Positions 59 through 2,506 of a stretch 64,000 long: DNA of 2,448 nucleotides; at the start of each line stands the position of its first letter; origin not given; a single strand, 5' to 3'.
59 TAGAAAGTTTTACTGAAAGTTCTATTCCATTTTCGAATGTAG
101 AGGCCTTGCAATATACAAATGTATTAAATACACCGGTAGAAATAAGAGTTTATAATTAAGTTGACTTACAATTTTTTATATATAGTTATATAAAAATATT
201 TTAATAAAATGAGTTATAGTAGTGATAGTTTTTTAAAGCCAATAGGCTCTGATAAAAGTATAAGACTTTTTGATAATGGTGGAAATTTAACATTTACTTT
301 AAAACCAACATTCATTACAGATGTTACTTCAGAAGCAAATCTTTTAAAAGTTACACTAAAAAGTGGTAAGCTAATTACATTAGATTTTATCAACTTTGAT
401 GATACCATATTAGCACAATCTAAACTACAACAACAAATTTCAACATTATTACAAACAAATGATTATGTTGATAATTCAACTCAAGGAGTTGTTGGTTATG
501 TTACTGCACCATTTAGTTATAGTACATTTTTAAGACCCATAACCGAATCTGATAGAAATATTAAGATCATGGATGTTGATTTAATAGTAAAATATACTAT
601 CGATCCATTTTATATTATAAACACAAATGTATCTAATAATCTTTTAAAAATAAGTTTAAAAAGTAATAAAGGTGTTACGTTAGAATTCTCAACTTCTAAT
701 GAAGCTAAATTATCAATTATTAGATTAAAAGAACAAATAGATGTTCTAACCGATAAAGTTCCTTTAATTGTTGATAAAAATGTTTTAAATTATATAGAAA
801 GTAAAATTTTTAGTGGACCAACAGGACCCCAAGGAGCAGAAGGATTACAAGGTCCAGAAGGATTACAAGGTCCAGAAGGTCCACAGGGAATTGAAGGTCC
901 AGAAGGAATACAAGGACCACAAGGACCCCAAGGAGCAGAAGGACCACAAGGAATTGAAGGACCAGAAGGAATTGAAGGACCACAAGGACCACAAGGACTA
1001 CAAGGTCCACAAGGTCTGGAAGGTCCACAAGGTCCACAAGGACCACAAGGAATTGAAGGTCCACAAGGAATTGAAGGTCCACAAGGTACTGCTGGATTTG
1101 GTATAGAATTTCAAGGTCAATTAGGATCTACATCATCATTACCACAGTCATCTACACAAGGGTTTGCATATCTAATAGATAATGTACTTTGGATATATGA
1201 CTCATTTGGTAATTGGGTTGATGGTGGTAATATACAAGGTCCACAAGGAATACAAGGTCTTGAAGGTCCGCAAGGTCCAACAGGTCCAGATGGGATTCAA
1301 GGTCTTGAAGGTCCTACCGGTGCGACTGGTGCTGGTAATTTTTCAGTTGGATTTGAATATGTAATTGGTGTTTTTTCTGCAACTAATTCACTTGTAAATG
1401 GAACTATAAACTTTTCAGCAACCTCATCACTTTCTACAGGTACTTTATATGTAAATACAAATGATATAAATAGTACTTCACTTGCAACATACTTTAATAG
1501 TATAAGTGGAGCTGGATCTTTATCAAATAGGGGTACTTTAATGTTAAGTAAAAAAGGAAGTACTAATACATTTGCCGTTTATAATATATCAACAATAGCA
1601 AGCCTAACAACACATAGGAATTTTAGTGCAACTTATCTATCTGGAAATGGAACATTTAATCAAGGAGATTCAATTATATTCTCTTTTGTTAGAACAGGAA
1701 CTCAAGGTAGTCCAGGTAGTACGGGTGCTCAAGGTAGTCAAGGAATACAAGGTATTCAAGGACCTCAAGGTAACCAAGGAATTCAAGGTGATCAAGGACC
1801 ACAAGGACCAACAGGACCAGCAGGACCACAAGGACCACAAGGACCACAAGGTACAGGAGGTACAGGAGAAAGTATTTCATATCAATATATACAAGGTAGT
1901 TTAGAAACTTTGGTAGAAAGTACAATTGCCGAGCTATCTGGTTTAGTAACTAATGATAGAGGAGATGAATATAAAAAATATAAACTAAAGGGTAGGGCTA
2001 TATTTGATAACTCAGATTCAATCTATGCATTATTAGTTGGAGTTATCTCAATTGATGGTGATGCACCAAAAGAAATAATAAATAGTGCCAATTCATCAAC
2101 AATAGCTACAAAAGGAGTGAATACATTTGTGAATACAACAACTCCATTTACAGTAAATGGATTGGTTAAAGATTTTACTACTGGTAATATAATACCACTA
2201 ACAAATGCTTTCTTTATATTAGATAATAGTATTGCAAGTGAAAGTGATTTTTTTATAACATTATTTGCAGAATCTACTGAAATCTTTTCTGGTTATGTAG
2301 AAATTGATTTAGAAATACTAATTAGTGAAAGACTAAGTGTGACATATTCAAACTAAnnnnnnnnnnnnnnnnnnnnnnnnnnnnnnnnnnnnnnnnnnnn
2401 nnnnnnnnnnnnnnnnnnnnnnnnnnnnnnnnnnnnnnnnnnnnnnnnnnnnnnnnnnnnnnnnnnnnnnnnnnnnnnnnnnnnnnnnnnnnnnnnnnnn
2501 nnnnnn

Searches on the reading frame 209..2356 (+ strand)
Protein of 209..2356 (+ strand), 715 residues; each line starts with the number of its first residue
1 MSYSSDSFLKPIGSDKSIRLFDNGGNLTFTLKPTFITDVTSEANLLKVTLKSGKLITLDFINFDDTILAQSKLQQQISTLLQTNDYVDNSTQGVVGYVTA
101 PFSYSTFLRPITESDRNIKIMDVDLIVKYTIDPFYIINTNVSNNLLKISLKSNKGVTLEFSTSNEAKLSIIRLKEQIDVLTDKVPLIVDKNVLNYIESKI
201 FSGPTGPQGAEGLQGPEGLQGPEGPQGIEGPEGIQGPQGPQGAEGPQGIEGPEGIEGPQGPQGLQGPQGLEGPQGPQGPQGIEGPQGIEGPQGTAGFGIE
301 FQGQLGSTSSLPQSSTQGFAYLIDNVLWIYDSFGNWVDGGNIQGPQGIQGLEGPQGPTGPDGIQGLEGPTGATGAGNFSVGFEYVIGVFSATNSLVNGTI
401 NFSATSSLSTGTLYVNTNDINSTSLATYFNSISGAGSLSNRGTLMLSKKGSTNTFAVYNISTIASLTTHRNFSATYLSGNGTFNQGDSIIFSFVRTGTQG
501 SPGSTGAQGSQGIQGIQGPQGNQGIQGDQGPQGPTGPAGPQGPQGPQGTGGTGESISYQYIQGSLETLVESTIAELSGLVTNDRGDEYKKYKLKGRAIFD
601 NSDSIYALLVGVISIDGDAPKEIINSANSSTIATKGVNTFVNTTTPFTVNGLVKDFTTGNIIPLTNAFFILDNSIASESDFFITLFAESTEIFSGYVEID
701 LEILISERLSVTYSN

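Call 9: search_protein_families(library=phrogs, proteins=[window:209-2356:+], max_evalue=0.001)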
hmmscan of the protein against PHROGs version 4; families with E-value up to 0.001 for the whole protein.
window:209-2356:+ (715 aa): 44 families (the best 25 are shown)
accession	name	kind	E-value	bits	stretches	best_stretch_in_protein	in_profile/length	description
phrog_819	-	tail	2.7e-52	179.1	2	203-374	484-660/1024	tail protein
phrog_5073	-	tail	6.1e-50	171.7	3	201-297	259-361/519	tail fiber protein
phrog_6320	-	tail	2.3e-47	163.3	3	203-296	92-212/745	tail fiber protein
phrog_8745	-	tail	2.3e-37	128.9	3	201-309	1384-1491/1803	tail fiber protein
phrog_366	-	tail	2.8e-30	107.2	4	497-551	333-387/474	tail fiber protein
phrog_3904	-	tail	5.2e-30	105.5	3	254-374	768-889/1086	tail fiber protein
phrog_32123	-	unknown function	2e-27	96.7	2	190-294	205-309/532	-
phrog_17587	-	tail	2e-25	90.4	3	488-577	345-434/641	tail fiber protein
phrog_1806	-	tail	1.5e-24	87.8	2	203-297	121-216/276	collagen like minor tail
phrog_32409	-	tail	4.8e-22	79.1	2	492-589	180-267/884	tail fiber protein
phrog_10972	-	tail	3.2e-21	77.2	3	497-555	166-225/343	tail fiber protein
phrog_18350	-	tail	4e-20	73.6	2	496-565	137-209/253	tail fiber protein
phrog_1658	-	unknown function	3.5e-19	70.5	3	496-555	54-110/239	-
phrog_26246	-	tail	7.9e-19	69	2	202-293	112-209/329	tail protein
phrog_30509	-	tail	9.2e-18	65.3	3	203-297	6-100/254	collagen like minor tail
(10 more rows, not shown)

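Call 58: search_protein_families(library=pfam, proteins=[window:209-2356:+], max_evalue=0.001)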
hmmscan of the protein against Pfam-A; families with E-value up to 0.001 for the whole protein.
window:209-2356:+ (715 aa): 1 family
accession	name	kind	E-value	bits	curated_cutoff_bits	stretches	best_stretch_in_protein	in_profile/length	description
PF01391.23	Collagen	-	3.5e-24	84.8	27.2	3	203-257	4-58/60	Collagen triple helix repeat (20 copies)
